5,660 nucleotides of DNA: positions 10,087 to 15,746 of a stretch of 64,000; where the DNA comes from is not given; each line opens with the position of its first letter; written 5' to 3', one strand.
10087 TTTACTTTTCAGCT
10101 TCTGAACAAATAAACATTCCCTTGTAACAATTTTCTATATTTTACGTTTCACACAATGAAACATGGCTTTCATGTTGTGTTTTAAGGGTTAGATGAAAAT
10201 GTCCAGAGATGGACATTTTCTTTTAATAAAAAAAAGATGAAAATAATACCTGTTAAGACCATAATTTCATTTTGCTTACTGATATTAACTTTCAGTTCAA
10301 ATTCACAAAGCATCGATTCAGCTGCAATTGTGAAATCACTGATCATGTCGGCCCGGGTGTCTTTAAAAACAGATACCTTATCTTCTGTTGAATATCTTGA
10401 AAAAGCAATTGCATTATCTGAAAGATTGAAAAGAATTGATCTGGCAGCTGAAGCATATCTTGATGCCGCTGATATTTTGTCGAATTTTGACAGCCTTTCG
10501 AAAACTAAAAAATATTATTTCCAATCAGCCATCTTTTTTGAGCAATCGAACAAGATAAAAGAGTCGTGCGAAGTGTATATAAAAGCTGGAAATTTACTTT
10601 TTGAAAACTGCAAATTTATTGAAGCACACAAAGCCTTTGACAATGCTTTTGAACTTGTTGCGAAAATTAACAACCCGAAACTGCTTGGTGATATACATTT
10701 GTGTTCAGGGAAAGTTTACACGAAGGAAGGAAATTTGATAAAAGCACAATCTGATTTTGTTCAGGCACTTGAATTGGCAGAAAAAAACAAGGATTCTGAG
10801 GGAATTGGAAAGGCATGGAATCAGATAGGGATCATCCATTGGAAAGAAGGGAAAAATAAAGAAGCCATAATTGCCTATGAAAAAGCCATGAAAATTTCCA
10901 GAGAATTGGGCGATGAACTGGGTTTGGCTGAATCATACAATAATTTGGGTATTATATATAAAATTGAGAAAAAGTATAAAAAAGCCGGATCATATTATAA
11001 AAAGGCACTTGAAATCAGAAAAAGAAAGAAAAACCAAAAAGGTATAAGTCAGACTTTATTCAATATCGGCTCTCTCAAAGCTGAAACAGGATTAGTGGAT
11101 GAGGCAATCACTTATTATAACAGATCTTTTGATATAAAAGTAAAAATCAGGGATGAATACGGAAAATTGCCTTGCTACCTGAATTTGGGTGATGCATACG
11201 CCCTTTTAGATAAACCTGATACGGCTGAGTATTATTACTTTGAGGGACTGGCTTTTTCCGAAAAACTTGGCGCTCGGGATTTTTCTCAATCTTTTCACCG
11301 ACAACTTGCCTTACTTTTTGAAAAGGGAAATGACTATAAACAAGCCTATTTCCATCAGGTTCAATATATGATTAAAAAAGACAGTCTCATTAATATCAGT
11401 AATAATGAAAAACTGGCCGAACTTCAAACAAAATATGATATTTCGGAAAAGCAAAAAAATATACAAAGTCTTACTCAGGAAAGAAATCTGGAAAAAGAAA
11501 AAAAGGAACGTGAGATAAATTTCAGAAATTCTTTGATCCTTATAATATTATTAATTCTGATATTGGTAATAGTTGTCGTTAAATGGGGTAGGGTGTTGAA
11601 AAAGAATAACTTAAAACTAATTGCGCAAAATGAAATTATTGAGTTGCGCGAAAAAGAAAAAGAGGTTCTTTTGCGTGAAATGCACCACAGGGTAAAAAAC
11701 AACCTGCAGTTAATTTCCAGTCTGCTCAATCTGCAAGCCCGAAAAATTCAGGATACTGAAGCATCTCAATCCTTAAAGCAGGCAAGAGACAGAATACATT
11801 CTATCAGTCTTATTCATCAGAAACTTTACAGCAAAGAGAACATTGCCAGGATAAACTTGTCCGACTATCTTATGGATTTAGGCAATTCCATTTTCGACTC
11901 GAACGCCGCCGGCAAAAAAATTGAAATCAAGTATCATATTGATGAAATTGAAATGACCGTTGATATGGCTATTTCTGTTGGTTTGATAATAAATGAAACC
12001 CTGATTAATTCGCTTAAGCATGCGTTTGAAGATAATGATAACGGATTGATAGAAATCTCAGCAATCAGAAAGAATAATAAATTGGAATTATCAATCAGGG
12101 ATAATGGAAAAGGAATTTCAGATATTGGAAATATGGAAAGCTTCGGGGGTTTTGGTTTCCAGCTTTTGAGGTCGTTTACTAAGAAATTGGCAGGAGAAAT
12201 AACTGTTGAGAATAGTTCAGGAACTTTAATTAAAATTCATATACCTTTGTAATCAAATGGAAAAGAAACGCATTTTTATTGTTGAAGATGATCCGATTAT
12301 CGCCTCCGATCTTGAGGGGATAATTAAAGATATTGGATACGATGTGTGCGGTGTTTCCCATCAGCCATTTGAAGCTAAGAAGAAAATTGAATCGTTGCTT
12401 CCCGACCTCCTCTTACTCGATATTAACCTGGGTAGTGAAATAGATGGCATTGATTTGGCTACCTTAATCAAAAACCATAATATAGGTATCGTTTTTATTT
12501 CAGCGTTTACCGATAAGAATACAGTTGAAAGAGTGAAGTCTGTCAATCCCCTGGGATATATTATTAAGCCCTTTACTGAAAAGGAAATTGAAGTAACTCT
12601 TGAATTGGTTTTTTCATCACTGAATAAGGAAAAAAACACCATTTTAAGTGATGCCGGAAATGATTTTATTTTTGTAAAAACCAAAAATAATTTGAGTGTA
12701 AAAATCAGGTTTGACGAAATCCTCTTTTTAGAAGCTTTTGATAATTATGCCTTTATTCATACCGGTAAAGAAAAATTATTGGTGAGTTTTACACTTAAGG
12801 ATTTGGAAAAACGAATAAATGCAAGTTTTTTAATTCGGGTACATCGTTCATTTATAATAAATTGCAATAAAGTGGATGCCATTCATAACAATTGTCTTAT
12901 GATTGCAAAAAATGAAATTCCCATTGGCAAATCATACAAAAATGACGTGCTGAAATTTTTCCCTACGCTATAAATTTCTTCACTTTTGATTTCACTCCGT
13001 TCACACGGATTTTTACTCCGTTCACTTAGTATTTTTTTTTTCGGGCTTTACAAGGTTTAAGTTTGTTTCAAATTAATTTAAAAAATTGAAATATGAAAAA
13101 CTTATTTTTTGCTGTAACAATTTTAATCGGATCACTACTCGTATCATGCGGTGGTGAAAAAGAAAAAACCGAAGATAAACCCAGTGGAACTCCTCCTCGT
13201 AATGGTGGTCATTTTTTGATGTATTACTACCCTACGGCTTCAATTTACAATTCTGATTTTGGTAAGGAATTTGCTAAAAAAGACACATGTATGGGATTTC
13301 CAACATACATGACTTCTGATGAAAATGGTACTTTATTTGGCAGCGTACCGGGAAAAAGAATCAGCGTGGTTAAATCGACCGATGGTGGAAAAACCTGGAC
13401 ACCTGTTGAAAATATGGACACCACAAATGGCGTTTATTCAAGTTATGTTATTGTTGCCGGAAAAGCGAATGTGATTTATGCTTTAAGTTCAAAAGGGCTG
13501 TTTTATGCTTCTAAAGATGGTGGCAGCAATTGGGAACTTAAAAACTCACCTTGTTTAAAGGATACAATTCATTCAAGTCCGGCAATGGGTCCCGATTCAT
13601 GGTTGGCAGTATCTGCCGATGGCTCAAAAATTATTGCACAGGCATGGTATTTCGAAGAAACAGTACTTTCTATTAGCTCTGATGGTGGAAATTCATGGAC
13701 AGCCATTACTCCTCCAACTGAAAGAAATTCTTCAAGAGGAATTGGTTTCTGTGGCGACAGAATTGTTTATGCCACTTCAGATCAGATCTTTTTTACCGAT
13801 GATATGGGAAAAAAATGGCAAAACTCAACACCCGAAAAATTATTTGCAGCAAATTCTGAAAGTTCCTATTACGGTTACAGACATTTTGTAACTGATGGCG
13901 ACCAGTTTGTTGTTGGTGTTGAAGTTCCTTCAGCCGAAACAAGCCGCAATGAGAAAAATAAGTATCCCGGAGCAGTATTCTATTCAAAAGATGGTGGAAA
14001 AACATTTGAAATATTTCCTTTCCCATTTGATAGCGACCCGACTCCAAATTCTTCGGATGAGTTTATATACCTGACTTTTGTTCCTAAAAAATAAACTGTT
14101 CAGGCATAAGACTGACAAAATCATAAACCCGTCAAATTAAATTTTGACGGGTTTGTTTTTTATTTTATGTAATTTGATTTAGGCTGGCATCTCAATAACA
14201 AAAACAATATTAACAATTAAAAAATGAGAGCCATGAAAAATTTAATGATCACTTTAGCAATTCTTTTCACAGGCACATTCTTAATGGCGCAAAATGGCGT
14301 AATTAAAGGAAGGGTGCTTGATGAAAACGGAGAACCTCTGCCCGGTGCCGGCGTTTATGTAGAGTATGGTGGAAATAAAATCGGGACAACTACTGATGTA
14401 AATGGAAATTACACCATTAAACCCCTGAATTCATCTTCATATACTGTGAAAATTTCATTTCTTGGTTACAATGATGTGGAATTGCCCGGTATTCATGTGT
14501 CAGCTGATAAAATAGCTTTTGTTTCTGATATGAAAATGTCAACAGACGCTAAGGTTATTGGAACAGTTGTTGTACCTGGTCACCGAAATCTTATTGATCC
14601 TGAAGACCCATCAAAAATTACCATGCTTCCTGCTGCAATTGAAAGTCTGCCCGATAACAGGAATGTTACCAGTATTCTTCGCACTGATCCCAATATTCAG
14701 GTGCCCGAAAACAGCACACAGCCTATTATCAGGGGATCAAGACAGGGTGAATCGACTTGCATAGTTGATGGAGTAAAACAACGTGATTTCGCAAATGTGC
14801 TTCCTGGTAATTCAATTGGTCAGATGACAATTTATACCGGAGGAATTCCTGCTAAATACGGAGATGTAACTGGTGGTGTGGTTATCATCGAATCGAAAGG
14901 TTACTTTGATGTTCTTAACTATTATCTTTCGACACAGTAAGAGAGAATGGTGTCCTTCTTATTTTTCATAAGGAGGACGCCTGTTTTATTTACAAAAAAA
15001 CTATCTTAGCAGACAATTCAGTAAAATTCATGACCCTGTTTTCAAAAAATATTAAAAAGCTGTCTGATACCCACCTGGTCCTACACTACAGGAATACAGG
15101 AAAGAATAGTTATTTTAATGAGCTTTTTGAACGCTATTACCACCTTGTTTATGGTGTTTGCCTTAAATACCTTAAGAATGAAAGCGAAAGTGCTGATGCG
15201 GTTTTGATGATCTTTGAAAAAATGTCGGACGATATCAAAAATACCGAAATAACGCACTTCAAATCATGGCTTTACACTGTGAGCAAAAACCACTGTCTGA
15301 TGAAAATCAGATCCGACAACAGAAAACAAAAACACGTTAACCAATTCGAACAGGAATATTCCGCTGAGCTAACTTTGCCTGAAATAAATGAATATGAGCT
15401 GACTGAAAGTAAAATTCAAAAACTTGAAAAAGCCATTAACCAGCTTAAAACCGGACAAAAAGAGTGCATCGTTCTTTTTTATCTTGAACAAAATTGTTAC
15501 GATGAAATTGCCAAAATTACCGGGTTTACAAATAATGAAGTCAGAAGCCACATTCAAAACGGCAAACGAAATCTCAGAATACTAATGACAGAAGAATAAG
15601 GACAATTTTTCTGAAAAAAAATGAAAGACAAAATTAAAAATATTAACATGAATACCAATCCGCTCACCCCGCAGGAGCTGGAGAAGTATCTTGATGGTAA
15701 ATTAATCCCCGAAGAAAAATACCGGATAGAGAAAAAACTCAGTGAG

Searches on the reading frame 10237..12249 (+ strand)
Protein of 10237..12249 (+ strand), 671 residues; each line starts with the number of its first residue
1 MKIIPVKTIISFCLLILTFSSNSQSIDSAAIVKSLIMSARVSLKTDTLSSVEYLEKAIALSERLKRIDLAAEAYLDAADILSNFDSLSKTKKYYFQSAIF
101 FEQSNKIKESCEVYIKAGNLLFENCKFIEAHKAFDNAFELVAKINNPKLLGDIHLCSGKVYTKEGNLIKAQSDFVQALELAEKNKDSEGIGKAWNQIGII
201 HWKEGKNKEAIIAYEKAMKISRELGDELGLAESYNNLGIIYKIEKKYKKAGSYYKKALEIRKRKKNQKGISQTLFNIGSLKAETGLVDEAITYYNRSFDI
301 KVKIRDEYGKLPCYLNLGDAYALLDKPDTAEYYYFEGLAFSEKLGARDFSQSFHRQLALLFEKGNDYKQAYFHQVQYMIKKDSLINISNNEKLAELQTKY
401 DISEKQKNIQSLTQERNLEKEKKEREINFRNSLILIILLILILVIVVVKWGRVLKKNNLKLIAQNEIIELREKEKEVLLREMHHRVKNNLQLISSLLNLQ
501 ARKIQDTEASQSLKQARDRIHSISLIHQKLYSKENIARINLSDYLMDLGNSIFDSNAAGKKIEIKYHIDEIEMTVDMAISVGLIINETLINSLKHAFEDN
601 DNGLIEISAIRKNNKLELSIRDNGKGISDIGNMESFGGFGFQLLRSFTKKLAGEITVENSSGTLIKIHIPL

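Call 37: search_protein_families(library=pfam, proteins=[window:10237-12249:+], max_evalue=0.0001)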
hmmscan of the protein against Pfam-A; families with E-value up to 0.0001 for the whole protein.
window:10237-12249:+ (671 aa): 14 families
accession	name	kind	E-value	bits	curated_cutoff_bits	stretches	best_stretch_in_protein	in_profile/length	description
PF13424.12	TPR_12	-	5.9e-35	119.7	30.1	3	192-262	4-76/77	Tetratricopeptide repeat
PF07568.18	HisKA_2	-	6.1e-26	90.8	22.3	1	481-555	1-75/76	Histidine kinase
PF07719.23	TPR_2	-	1.6e-21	75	27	0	231-261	1-31/34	Tetratricopeptide repeat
PF00515.34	TPR_1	-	1.8e-21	75.4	27.8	1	231-261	1-31/34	Tetratricopeptide repeat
PF13181.12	TPR_8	-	1.6e-18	65.6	25.7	2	231-262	1-32/34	Tetratricopeptide repeat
PF14938.12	SNAP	-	1.2e-14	54.9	25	3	61-220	25-184/282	Soluble NSF attachment protein, SNAP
PF13374.12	TPR_10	-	2.2e-12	47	27.5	0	230-263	1-34/42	Tetratricopeptide repeat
PF13176.12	TPR_7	-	3.5e-10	39.6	27.9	0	234-266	2-34/36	Tetratricopeptide repeat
PF24885.1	TPR_NPHP3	-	8.6e-10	38.8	100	1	142-270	90-222/239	Nephrocystin-3 TPR domain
PF02518.31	HATPase_c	-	2.9e-09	37.8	26.4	1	581-671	6-109/111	Histidine kinase-, DNA gyrase B-, and HSP90-like ATPase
PF07536.20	HWE_HK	-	7e-07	30.3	22.8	1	481-543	1-60/83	HWE histidine kinase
PF13581.12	HATPase_c_2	-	6.3e-06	26.7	27.4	1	573-654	24-113/127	Histidine kinase-like ATPase domain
PF17874.7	TPR_MalT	-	1.1e-05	25.4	45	0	9-184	20-194/336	MalT-like TPR region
PF13432.12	TPR_16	-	3.2e-05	24.7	32.7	0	170-217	16-57/65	Tetratricopeptide repeat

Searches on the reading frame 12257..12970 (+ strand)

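Call 37: search_protein_families(library=pfam, proteins=[window:12257-12970:+], max_evalue=0.0001)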
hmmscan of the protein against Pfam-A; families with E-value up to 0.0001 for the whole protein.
window:12257-12970:+ (238 aa): 2 families
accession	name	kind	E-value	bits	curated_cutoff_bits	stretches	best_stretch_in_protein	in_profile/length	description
PF00072.30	Response_reg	-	5.3e-18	65.7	30.2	1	6-113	1-108/111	Response regulator receiver domain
PF04397.21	LytTR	-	7.7e-18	65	22.6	1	148-232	4-94/98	LytTr DNA-binding domain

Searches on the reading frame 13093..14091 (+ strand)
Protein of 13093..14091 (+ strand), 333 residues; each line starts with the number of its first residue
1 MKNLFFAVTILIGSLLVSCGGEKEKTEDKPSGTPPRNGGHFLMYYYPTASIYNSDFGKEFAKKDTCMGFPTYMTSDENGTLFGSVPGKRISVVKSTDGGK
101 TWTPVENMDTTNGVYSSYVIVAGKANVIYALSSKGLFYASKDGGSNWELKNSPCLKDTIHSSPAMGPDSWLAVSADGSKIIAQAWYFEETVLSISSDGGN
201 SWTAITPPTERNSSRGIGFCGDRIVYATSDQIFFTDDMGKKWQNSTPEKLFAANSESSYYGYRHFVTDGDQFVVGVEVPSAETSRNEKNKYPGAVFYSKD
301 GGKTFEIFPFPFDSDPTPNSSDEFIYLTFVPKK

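Call 37: search_protein_families(library=pfam, proteins=[window:13093-14091:+], max_evalue=0.0001)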
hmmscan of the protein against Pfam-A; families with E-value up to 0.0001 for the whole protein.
window:13093-14091:+ (333 aa): 6 families
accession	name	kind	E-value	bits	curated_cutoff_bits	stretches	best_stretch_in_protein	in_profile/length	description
PF15902.12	Sortilin-Vps10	-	2e-11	43.8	33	2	92-206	3-113/446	Sortilin, neurotensin receptor 3,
PF02012.26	BNR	-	1.1e-09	37.2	27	0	95-103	3-11/12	BNR/Asp-box repeat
PF24316.1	Tli3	-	2.1e-07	31.8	27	0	268-310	60-101/129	T6SS Tli3 immunity protein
PF14870.12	PSII_BNR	-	1.3e-06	28.3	27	0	83-148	31-95/303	Photosynthesis system II assembly factor YCF48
PF13088.12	BNR_2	-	2.5e-06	27.5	31.4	0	87-217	79-213/277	BNR repeat-like domain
PF19755.4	DUF6242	-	5.1e-05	23.7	29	0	78-147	154-217/217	Domain of unknown function (DUF6242)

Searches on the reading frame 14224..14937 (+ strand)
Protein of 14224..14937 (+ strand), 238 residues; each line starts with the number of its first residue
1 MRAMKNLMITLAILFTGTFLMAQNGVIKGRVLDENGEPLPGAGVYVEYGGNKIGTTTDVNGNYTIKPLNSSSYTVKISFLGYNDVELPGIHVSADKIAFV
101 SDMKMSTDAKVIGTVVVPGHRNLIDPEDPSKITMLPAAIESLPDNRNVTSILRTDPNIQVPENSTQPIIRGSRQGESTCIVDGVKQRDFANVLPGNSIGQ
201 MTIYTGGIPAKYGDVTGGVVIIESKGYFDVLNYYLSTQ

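Call 37: search_protein_families(library=pfam, proteins=[window:14224-14937:+], max_evalue=0.0001)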
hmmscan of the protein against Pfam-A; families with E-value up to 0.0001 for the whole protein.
window:14224-14937:+ (238 aa): 3 families
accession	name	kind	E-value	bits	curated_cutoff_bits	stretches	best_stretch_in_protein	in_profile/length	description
PF13620.12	CarboxypepD_reg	-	8.4e-17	61.7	32.3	1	27-97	2-74/82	Carboxypeptidase regulatory-like domain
PF13715.12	CarbopepD_reg_2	-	2.2e-16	60.1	32.2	1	27-117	1-88/88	CarboxypepD_reg-like domain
PF07715.20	Plug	-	1.4e-07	32.4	23.9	1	138-219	16-107/107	TonB-dependent Receptor Plug Domain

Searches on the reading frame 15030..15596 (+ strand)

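Call 37: search_protein_families(library=pfam, proteins=[window:15030-15596:+], max_evalue=0.0001)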
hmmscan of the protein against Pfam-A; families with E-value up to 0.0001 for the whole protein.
window:15030-15596:+ (189 aa): 3 families
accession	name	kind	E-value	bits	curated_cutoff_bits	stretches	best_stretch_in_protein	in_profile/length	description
PF08281.18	Sigma70_r4_2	-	4.7e-10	39.4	25.7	1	130-182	2-54/54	Sigma-70, region 4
PF04542.20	Sigma70_r2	-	2.5e-09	37.2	24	1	32-98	1-70/71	Sigma-70 region 2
PF04545.22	Sigma70_r4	-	5.1e-05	23.2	24.1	0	135-183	1-49/50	Sigma-70, region 4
